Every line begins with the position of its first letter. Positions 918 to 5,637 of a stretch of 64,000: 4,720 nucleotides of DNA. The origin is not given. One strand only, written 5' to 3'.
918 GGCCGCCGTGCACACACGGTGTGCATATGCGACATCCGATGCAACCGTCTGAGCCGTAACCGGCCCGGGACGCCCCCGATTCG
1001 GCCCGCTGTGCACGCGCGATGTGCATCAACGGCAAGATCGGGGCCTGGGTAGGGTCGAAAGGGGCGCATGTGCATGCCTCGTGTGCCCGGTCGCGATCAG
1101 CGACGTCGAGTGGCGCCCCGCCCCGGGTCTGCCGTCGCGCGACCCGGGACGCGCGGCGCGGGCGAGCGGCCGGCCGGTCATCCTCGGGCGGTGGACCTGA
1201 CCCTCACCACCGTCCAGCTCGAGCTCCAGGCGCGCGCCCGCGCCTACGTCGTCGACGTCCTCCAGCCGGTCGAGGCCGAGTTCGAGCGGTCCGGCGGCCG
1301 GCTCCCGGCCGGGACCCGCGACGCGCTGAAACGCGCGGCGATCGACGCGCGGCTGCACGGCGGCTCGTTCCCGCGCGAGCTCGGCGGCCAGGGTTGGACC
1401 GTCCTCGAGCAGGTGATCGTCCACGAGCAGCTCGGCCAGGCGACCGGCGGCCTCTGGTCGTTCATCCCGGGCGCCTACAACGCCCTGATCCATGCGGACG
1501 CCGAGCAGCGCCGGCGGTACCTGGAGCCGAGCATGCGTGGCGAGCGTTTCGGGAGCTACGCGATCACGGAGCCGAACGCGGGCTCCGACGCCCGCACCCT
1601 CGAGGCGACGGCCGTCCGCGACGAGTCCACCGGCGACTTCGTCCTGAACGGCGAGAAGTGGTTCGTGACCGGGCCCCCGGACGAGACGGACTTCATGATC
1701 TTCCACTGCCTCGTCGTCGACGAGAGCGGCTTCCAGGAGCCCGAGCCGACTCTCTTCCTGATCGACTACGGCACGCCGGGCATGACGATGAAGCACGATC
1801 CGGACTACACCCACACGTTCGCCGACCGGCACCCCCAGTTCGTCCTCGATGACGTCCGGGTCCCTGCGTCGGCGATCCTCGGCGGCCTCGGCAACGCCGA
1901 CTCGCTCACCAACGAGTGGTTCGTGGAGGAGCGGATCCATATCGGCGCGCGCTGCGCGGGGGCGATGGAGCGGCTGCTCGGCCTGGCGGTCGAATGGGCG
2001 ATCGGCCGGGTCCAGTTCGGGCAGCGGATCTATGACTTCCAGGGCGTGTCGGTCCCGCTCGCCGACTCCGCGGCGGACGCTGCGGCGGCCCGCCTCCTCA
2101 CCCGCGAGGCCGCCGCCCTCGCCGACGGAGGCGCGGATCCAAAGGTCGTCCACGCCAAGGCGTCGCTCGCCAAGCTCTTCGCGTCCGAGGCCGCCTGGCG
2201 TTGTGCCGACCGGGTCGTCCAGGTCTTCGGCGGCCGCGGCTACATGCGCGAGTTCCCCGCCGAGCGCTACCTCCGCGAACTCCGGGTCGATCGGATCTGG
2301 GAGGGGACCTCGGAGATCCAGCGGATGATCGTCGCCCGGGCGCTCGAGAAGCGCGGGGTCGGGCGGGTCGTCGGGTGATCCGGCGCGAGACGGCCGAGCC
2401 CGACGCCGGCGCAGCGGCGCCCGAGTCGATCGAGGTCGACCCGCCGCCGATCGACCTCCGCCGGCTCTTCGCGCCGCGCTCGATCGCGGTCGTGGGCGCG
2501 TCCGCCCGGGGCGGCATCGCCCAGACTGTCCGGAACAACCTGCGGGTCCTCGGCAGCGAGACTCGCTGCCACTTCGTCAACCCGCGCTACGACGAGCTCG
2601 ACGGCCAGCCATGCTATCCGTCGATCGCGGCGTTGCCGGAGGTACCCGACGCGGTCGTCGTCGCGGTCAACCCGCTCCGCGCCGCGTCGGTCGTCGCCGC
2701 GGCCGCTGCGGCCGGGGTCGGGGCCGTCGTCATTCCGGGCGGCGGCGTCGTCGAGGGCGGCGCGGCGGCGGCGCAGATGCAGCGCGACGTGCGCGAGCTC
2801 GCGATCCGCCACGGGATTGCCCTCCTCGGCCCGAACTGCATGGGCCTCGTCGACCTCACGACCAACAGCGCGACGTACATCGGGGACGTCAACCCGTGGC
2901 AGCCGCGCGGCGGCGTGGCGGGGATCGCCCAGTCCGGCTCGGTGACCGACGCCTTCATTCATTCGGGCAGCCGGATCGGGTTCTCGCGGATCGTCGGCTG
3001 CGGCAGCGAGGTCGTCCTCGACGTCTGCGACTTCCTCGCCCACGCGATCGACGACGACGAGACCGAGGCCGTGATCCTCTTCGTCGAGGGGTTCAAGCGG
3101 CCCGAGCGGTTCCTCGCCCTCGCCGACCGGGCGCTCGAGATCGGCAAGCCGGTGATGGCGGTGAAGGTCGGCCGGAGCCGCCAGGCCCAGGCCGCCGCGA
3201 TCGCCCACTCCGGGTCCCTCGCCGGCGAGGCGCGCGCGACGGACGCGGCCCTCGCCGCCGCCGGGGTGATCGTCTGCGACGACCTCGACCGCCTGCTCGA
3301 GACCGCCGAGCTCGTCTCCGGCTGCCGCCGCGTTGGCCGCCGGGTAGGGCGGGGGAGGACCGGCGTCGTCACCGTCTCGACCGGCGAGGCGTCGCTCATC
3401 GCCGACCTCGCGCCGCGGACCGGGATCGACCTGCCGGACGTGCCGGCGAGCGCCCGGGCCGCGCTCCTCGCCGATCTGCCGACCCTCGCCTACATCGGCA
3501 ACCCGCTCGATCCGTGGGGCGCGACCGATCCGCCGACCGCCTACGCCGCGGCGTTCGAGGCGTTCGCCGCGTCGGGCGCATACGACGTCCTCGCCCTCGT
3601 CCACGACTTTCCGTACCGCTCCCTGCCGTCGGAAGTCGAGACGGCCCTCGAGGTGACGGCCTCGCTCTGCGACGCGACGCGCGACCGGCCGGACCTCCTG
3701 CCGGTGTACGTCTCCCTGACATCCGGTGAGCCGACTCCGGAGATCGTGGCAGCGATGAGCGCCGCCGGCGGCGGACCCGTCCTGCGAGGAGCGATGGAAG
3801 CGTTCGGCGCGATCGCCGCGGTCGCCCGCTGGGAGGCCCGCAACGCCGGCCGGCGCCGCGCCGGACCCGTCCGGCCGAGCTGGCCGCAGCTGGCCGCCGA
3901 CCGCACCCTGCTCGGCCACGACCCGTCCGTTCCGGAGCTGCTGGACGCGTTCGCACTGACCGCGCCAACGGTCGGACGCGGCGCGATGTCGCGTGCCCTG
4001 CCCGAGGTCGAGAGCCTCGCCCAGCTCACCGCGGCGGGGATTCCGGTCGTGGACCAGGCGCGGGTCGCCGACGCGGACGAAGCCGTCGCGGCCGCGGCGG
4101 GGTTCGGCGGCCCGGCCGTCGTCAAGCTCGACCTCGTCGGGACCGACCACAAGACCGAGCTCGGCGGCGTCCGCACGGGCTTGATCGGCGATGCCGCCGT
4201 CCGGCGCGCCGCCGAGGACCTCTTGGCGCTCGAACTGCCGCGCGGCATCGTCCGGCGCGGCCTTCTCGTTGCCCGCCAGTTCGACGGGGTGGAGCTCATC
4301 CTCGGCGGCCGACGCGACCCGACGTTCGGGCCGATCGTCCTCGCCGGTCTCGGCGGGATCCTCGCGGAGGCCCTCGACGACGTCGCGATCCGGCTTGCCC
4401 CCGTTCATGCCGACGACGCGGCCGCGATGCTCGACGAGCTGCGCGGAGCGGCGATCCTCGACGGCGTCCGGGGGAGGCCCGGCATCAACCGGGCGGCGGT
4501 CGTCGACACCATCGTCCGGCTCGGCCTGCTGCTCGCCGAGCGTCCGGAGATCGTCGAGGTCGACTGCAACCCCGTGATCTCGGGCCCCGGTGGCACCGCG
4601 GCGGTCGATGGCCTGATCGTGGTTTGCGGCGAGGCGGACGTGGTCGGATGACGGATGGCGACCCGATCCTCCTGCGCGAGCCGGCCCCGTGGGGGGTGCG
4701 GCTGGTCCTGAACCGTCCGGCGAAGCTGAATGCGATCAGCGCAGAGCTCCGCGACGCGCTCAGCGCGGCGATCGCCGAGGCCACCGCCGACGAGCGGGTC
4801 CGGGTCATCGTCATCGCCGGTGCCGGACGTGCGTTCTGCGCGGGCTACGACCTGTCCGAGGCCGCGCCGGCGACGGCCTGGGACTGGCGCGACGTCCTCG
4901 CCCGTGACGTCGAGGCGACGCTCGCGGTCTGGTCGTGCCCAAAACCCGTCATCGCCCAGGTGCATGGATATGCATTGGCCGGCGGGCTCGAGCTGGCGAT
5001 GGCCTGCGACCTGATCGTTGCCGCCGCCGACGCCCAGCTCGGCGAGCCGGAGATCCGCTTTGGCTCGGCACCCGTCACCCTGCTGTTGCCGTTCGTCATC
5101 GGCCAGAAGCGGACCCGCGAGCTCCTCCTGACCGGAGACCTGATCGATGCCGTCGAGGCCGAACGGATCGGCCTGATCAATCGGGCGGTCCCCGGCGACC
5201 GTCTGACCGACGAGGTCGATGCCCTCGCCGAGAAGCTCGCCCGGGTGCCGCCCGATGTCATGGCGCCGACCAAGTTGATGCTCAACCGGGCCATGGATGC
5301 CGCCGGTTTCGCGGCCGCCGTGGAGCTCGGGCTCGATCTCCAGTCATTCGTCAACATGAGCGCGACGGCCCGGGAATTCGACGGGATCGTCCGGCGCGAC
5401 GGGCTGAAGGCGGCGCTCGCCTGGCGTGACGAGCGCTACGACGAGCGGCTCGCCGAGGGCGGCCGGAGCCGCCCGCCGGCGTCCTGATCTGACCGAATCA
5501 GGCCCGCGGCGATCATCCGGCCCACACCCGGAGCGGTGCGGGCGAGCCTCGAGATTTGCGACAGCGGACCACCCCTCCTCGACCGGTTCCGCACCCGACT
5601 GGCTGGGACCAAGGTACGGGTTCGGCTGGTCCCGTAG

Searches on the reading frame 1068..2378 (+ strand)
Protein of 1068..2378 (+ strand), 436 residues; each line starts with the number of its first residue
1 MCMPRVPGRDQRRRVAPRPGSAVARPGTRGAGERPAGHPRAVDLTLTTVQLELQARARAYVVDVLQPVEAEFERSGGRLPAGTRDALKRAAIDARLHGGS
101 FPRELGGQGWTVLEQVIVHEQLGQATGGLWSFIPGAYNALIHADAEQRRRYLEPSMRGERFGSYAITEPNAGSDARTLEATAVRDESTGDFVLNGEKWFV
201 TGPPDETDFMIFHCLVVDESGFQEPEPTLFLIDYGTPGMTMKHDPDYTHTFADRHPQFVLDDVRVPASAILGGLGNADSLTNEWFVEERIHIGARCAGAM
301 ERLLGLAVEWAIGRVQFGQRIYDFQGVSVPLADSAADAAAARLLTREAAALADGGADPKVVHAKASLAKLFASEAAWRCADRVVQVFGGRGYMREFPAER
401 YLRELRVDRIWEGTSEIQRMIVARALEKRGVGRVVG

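Call 29: search_protein_families(library=pfam, proteins=[window:1068-2378:+], max_evalue=0.001)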
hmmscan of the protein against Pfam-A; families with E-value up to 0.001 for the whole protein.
window:1068-2378:+ (436 aa): 5 families
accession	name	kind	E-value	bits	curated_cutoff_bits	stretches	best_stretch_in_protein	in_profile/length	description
PF00441.29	Acyl-CoA_dh_1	-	2.5e-43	148.2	22.4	1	283-426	9-149/150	Acyl-CoA dehydrogenase, C-terminal domain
PF08028.16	Acyl-CoA_dh_2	-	8.9e-16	58.8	22.7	1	292-415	3-133/134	Acyl-CoA dehydrogenase, C-terminal domain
PF02770.24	Acyl-CoA_dh_M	-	8.2e-15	55.2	33.3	1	164-244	2-78/97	Acyl-CoA dehydrogenase, middle domain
PF02771.21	Acyl-CoA_dh_N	-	2.1e-12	47.9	22.9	1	50-159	4-113/113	Acyl-CoA dehydrogenase, N-terminal domain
PF22924.1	ACOX_C_alpha1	-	4.4e-05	23.8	27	1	286-426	5-168/169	Acyl-CoA oxidase, C-alpha1 domain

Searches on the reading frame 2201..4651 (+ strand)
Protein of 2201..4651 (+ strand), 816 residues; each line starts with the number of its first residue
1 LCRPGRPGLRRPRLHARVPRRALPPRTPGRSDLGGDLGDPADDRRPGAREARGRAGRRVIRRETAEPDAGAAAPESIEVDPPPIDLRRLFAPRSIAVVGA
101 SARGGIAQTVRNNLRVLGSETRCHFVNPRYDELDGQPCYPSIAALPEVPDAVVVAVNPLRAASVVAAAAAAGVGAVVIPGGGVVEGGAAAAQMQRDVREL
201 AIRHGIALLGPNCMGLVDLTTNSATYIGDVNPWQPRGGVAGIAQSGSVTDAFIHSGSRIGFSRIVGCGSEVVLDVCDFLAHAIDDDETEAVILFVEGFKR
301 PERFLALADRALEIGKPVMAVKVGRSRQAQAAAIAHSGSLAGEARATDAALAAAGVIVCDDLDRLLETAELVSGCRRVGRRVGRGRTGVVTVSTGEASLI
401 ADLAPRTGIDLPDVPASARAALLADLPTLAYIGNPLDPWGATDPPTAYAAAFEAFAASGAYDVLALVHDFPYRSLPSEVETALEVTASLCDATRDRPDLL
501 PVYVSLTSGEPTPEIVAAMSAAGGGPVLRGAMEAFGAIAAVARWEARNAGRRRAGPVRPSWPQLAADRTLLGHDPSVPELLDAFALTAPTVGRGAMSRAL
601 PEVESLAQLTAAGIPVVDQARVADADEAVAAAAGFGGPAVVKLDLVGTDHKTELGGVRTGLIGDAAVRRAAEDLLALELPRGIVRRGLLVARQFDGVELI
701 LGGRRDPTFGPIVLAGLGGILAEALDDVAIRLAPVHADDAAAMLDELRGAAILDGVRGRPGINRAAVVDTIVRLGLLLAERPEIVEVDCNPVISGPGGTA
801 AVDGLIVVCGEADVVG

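Call 29: search_protein_families(library=pfam, proteins=[window:2201-4651:+], max_evalue=0.001)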
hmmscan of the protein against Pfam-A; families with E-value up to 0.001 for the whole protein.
window:2201-4651:+ (816 aa): 4 families
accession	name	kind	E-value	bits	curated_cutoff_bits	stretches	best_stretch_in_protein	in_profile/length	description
PF13549.11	ATP-grasp_5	-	2.6e-52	177.8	27.6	1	597-808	7-221/221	ATP-grasp domain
PF13607.11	Succ_CoA_lig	-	1.3e-34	119.4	27.4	1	236-371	1-137/138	Succinyl-CoA ligase like flavodoxin domain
PF13380.12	CoA_binding_2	-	2.5e-20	73.5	22.8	1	93-216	1-113/116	CoA binding domain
PF02629.25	CoA_binding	-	2.9e-06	28.4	22.3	1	93-178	4-93/97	CoA binding domain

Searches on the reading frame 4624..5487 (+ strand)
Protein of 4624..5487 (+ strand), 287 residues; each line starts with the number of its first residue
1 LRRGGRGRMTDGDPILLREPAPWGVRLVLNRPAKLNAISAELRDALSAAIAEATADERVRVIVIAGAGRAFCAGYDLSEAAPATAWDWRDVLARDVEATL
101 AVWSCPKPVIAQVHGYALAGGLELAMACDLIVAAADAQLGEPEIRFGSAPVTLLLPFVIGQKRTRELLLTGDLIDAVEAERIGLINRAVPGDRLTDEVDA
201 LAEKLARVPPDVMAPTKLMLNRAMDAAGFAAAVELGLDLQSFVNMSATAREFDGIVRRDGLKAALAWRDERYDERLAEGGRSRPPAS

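Call 29: search_protein_families(library=pfam, proteins=[window:4624-5487:+], max_evalue=0.001)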
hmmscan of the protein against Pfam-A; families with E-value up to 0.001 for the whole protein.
window:4624-5487:+ (287 aa): 2 families
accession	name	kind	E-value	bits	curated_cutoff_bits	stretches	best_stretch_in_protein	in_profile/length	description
PF00378.25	ECH_1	-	3.4e-49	167.9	27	1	28-237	10-221/251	Enoyl-CoA hydratase/isomerase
PF16113.10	ECH_2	-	1.2e-25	91.2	27.2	1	27-204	4-187/335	Enoyl-CoA hydratase/isomerase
